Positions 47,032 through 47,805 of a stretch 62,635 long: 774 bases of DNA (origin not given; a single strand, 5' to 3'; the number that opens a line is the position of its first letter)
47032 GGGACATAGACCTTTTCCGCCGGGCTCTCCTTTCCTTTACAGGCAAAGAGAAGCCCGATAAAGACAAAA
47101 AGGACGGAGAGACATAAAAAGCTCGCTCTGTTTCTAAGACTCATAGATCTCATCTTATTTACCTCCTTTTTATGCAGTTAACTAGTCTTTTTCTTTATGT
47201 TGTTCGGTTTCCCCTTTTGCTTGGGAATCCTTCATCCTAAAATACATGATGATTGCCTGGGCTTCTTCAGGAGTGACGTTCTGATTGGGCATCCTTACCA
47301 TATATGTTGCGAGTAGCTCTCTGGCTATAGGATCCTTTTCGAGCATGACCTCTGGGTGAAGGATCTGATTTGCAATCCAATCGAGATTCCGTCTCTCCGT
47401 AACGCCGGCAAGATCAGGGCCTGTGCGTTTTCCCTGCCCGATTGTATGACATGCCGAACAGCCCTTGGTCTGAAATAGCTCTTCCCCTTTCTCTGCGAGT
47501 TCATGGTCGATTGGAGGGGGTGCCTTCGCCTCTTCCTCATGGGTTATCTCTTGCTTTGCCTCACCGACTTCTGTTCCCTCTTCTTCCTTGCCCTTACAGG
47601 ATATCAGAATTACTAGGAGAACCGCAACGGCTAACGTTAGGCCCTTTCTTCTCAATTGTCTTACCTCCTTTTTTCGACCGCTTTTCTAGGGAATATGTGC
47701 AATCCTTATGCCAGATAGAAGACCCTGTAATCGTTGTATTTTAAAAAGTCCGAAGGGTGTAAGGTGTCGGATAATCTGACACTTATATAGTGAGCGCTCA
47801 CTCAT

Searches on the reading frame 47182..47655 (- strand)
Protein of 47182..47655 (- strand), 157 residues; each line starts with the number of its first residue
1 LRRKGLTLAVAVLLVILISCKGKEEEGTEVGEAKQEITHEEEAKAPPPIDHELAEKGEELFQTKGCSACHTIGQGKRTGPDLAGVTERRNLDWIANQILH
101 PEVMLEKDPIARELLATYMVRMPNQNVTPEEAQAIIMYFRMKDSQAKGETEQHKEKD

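Call 6: search_protein_families(library=pfam, proteins=[window:47182-47655:-], max_evalue=0.01)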
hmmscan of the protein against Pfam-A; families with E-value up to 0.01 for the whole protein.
window:47182-47655:- (157 aa): 3 families
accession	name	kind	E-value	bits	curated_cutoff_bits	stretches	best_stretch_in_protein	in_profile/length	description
PF00034.26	Cytochrom_C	-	7.3e-12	46.9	21.3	1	54-139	1-86/90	Cytochrome c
PF13442.11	Cytochrome_CBB3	-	8.2e-06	26.5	27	1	54-138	3-67/68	Cytochrome C oxidase, cbb3-type, subunit III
PF02433.20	FixO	-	1.4e-05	25.2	29.6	1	76-107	100-131/219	Cytochrome C oxidase, mono-heme subunit/FixO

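Call 16: search_protein_families(library=ncbifam, proteins=[window:47182-47655:-], max_evalue=0.1)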
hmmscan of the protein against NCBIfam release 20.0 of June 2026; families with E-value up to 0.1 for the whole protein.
window:47182-47655:- (157 aa): 15 families
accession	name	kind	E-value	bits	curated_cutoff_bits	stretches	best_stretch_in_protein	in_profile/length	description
TIGR02603.1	CxxCH_TIGR02603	domain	1.3e-09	38.2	68.15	1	54-108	3-57/134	putative heme-binding domain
NF045773.1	cytochro_C550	exception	3.9e-07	30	125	1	7-99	12-93/118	cytochrome c550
NF050122.1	bc1_QcrC_actin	exception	1.2e-06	28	200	1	31-87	19-74/253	cytochrome bc1 complex diheme cytochrome c subunit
NF011055.0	PRK14487.1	subfamily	2.4e-06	27.2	218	1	76-107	106-137/212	cbb3-type cytochrome c oxidase subunit II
NF045774.1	cytochro_C551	exception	2.6e-06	27.4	118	1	1-99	1-83/110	cytochrome c551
NF011054.0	PRK14486.1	equivalog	7.4e-05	22.4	447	0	34-71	195-231/294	putative bifunctional cbb3-type cytochrome c oxidase subunit II/cytochrome c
NF040606.1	CytoC_perox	subfamily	0.00012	21.4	150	1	45-130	289-360/524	di-heme-cytochrome C peroxidase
TIGR04485.1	thiosulf_SoxX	equivalog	0.00057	20.5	61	1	65-137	4-73/78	sulfur oxidation c-type cytochrome SoxX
TIGR00782.1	ccoP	equivalog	0.0016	17.8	179.95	1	46-77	195-226/285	cytochrome-c oxidase, cbb3-type subunit III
TIGR00781.1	ccoO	equivalog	0.0024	17.6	200.65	1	75-104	99-128/232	cytochrome-c oxidase, cbb3-type subunit II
NF040971.1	cytc_ExtS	equivalog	0.0039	16.5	100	1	50-143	74-172/262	selenite/tellurite reduction operon c-type cytochrome lipoprotein ExtS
NF033864.1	cytochrome579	equivalog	0.004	16.9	280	1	40-86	35-81/179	cytochrome 579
TIGR03872.1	cytochrome_MoxG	equivalog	0.021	14.9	147.8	1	44-83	34-72/133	cytochrome c(L), periplasmic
TIGR03045.1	PS_II_C550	equivalog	0.029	14.1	177.75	1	10-76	8-72/159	photosystem II cytochrome c-550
NF011053.0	PRK14485.1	subfamily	0.062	11.5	1080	0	75-106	588-619/716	putative bifunctional cbb3-type cytochrome c oxidase subunit I/II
